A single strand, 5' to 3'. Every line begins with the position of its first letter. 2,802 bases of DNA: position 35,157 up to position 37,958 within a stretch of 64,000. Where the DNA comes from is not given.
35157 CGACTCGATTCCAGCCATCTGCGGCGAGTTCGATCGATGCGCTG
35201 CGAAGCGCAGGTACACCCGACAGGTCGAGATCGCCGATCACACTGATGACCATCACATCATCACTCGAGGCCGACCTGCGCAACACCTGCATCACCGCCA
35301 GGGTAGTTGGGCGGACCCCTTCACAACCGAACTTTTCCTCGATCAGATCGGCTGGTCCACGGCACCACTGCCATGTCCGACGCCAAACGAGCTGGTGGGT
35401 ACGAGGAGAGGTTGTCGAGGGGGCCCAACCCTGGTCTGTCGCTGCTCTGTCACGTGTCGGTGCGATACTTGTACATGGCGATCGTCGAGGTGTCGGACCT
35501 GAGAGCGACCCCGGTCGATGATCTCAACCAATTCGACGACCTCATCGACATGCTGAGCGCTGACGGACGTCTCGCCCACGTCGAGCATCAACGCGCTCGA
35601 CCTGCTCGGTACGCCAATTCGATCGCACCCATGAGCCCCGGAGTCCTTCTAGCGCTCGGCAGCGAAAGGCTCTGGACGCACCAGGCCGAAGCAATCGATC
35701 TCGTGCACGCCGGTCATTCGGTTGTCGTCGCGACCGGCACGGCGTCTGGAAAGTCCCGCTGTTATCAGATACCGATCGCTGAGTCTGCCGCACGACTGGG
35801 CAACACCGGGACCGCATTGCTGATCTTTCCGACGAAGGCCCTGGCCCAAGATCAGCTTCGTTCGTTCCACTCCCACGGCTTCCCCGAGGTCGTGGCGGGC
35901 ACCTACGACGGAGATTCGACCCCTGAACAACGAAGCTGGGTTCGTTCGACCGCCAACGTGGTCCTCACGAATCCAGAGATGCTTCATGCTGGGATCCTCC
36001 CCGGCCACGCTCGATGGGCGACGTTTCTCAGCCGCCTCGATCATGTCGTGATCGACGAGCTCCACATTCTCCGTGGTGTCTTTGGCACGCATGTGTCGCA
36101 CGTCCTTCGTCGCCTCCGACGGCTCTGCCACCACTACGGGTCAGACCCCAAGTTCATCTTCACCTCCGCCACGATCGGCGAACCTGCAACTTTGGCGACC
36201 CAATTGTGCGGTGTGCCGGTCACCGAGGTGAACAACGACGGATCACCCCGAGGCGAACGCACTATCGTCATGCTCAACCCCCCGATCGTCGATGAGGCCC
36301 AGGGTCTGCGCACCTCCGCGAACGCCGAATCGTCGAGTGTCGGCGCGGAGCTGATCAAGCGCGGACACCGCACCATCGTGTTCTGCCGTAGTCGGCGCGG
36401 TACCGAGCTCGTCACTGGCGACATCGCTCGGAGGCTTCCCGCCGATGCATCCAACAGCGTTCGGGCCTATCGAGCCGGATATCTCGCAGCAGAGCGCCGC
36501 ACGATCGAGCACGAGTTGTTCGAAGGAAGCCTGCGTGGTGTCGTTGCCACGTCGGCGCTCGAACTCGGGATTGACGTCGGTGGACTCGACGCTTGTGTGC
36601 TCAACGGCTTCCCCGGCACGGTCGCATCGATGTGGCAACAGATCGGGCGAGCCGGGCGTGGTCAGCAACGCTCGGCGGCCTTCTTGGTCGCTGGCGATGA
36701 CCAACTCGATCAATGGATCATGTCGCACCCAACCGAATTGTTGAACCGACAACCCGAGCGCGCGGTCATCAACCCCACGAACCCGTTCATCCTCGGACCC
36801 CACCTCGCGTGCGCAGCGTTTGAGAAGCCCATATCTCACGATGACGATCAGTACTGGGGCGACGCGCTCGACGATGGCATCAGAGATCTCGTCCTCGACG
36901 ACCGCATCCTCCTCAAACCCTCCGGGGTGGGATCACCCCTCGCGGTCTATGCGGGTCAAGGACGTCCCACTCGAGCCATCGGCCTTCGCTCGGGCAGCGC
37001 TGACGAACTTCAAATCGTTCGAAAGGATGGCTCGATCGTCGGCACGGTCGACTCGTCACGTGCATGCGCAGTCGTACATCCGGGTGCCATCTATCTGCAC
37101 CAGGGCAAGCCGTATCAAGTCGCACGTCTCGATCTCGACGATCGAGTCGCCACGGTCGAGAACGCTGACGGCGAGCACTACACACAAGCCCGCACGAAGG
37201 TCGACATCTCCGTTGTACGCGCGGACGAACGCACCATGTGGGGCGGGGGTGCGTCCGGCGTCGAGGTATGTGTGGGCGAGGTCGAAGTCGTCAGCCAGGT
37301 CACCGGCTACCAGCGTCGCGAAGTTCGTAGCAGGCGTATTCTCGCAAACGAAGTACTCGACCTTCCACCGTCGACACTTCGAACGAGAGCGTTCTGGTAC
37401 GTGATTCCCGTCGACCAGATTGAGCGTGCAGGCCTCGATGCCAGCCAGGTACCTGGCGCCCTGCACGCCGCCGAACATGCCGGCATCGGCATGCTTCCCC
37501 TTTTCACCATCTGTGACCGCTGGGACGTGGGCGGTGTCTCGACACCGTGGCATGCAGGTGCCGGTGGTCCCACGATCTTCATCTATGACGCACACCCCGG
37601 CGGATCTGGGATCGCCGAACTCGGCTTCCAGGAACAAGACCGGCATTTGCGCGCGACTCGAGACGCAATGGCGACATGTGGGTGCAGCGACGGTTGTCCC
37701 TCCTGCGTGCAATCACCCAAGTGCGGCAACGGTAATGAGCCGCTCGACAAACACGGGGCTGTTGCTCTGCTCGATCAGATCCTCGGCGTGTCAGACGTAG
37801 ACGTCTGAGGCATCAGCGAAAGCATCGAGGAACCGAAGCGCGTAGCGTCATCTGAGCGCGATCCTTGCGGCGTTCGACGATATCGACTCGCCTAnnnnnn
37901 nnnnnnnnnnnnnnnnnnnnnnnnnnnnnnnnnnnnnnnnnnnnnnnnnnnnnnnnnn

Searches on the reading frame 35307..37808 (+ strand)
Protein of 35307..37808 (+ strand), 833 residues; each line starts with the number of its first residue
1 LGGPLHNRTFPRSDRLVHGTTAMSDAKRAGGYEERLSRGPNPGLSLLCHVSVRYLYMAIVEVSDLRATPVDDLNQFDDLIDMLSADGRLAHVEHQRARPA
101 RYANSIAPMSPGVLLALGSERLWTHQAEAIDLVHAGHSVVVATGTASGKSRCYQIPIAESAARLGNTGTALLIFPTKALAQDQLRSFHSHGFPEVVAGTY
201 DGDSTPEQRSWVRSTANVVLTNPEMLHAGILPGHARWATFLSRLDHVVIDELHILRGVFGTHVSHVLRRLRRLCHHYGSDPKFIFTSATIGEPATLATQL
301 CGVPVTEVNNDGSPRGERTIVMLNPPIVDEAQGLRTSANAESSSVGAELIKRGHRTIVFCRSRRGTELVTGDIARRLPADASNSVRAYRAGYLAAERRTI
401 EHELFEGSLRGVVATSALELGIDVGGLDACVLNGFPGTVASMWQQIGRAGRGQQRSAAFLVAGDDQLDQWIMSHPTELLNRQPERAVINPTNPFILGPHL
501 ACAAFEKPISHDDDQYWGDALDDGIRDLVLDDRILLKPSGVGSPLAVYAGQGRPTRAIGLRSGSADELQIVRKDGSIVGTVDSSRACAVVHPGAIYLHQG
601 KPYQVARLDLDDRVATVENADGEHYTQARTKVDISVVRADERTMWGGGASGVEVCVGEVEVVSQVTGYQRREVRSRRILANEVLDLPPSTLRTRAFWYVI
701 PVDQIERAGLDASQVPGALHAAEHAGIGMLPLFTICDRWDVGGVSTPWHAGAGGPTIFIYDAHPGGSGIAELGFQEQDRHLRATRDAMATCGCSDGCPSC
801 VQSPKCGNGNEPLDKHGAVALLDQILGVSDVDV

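Call 56: search_protein_families(library=pfam, proteins=[window:35307-37808:+], max_evalue=0.000001)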
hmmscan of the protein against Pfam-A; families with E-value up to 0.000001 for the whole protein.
window:35307-37808:+ (833 aa): 4 families
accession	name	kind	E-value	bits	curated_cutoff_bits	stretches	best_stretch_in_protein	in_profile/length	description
PF00270.35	DEAD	-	2e-29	102.9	26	1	124-292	2-162/167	DEAD/DEAH box helicase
PF09369.15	MZB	-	3.2e-21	76.2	24.2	1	722-801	1-80/80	MrfA Zn-binding domain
PF00271.37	Helicase_C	-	7.6e-14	52.3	23.5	1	349-451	9-108/110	Helicase conserved C-terminal domain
PF22982.3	WHD_HRQ1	-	4.4e-09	37.7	27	1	488-527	1-41/70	ATP-dependent helicase HRQ1, winged helix domain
